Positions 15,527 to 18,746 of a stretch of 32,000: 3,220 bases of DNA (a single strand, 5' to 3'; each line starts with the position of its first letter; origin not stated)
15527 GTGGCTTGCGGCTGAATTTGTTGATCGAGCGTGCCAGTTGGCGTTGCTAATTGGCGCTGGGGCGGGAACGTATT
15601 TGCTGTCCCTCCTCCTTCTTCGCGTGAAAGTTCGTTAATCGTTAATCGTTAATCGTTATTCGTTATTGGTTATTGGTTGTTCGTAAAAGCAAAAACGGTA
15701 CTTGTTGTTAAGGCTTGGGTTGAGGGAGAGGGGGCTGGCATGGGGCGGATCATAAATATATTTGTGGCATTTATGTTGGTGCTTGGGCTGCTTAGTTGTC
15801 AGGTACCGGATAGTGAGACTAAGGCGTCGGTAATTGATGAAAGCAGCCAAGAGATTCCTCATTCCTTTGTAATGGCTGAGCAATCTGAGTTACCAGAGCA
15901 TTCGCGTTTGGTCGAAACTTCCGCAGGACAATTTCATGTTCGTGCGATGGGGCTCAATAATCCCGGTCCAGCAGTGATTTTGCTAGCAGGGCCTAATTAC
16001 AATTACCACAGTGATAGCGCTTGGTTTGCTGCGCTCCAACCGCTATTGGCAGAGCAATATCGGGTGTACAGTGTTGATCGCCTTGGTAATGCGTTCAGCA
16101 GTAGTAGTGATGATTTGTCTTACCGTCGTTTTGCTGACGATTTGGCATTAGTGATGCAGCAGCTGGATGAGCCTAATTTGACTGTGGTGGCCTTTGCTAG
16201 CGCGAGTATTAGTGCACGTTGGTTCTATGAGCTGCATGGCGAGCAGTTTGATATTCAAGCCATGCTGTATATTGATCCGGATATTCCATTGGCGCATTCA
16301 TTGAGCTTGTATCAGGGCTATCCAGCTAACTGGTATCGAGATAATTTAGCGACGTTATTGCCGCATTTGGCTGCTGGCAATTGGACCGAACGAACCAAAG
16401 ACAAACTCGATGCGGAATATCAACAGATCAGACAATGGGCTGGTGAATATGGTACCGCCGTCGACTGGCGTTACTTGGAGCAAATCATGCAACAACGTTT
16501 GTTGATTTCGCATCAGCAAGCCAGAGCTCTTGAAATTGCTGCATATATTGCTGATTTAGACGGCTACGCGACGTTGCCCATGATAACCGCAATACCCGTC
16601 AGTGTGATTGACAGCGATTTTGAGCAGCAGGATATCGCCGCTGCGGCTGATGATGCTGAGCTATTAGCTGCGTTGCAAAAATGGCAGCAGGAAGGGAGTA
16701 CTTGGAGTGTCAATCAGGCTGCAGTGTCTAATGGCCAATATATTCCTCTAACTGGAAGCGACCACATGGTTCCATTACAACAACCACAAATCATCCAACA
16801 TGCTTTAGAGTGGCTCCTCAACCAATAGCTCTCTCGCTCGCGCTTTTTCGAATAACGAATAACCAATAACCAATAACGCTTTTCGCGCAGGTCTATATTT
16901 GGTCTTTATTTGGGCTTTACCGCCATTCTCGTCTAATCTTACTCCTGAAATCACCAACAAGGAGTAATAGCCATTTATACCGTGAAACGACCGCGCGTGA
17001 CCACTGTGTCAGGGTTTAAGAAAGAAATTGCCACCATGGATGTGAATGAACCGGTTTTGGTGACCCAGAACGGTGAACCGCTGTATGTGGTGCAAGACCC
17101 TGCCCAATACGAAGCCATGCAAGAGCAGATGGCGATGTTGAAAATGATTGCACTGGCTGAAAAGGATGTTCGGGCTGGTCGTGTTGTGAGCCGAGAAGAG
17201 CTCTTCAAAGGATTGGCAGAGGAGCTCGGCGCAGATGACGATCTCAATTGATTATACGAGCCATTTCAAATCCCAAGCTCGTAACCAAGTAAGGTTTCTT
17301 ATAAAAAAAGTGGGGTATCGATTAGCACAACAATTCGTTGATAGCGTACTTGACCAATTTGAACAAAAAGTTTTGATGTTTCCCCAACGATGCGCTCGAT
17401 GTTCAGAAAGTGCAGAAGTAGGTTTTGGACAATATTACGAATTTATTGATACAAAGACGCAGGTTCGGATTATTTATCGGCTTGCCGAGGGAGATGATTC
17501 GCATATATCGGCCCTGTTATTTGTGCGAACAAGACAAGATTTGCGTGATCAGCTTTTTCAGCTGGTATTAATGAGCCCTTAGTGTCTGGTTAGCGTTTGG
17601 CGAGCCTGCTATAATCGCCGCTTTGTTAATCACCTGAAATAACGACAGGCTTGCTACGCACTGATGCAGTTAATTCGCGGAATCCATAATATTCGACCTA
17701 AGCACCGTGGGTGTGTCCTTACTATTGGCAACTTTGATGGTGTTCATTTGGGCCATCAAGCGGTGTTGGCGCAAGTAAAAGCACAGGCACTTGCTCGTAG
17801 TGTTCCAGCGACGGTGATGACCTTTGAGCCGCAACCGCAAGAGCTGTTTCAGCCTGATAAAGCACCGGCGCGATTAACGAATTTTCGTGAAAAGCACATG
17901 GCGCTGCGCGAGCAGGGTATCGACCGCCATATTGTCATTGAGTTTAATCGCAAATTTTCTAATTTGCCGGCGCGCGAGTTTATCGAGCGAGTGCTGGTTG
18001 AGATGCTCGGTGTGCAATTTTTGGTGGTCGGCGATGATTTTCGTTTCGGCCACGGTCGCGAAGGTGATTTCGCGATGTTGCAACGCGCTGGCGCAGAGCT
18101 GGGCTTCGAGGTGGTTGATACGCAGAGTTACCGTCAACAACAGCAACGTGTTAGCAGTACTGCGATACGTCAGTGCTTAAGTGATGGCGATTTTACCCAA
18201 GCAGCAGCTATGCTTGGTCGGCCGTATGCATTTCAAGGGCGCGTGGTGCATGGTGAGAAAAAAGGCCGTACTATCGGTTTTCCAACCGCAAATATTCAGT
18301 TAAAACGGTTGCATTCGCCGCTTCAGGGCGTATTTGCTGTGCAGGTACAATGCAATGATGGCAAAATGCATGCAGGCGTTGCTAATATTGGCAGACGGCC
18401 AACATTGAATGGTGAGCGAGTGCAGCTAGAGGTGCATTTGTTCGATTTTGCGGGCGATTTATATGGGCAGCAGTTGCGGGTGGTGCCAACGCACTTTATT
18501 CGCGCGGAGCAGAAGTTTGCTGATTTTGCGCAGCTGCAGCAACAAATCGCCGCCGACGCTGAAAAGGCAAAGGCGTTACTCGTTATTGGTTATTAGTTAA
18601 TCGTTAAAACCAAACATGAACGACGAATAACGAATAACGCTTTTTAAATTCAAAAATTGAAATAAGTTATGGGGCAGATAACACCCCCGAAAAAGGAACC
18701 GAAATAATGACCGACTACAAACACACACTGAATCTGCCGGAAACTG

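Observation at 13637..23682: Family of inverted heptanucleotide arrays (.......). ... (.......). at nearly every gene junction of the rpsT-murJ-ribF-ileS-lspA-fkpB-ispH-pilE block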

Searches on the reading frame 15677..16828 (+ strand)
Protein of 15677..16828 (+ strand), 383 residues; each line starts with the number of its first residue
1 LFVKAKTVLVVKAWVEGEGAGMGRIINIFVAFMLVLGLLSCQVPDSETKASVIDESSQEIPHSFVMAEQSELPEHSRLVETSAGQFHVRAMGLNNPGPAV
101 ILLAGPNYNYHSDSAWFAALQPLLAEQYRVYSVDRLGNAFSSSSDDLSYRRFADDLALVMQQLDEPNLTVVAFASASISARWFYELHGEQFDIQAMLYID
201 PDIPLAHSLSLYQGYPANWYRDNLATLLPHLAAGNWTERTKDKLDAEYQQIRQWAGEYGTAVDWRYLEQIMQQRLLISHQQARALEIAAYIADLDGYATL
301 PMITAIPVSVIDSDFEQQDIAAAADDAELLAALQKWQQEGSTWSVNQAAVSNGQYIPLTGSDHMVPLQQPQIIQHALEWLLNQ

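Call 6: search_protein_families(library=pfam, proteins=[window:15677-16828:+])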
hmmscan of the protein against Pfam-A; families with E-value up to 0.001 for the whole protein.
window:15677-16828:+ (383 aa): 2 families
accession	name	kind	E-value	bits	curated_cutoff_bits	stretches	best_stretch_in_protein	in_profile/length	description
PF12697.13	Abhydrolase_6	-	9.1e-09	36.7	26.3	1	100-371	1-212/217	Alpha/beta hydrolase family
PF00561.26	Abhydrolase_1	-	5.5e-07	29.9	25.8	1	99-220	2-120/245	alpha/beta hydrolase fold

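Call 7: search_protein_families(library=ncbifam, proteins=[window:15677-16828:+])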
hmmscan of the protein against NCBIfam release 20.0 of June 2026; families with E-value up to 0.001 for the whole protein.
window:15677-16828:+ (383 aa): 1 family
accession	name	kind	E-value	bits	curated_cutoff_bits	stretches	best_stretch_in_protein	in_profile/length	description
TIGR03056.1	bchO_mg_che_rel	equivalog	7.3e-07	28.5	172.55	1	75-181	7-111/278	alpha/beta fold hydrolase BchO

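Call 65: search_protein_families(library=padloc, proteins=[window:15677-16828:+], max_evalue=0.01)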
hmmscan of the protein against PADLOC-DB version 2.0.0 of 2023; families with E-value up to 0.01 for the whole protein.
window:15677-16828:+ (383 aa): 0 families

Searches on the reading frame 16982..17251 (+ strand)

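Call 6: search_protein_families(library=pfam, proteins=[window:16982-17251:+])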
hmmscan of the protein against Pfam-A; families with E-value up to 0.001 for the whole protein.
window:16982-17251:+ (89 aa): 1 family
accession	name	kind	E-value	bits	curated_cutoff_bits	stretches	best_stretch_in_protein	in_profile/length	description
PF02604.26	PhdYeFM_antitox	-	1.4e-09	38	29.8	1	23-71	25-73/74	Antitoxin Phd_YefM, type II toxin-antitoxin system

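Call 7: search_protein_families(library=ncbifam, proteins=[window:16982-17251:+])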
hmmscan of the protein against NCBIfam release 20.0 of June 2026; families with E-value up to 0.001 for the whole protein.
window:16982-17251:+ (89 aa): 1 family
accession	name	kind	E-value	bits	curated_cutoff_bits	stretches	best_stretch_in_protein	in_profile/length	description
TIGR01552.1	phd_fam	subfamily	1.3e-06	27.7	20.8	1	23-52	22-51/53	type II toxin-antitoxin system prevent-host-death family antitoxin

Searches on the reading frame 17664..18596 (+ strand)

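Call 6: search_protein_families(library=pfam, proteins=[window:17664-18596:+])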
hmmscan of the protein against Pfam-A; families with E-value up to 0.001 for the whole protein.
window:17664-18596:+ (310 aa): 3 families
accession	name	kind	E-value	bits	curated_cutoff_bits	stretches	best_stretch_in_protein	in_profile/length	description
PF06574.18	FAD_syn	-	1.2e-57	194.6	27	1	12-167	3-158/158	FAD synthetase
PF01687.23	Flavokinase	-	2e-43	148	19.6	1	184-306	1-124/124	Riboflavin kinase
PF01467.32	CTP_transf_like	-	0.00049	20.8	21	0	19-170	1-132/133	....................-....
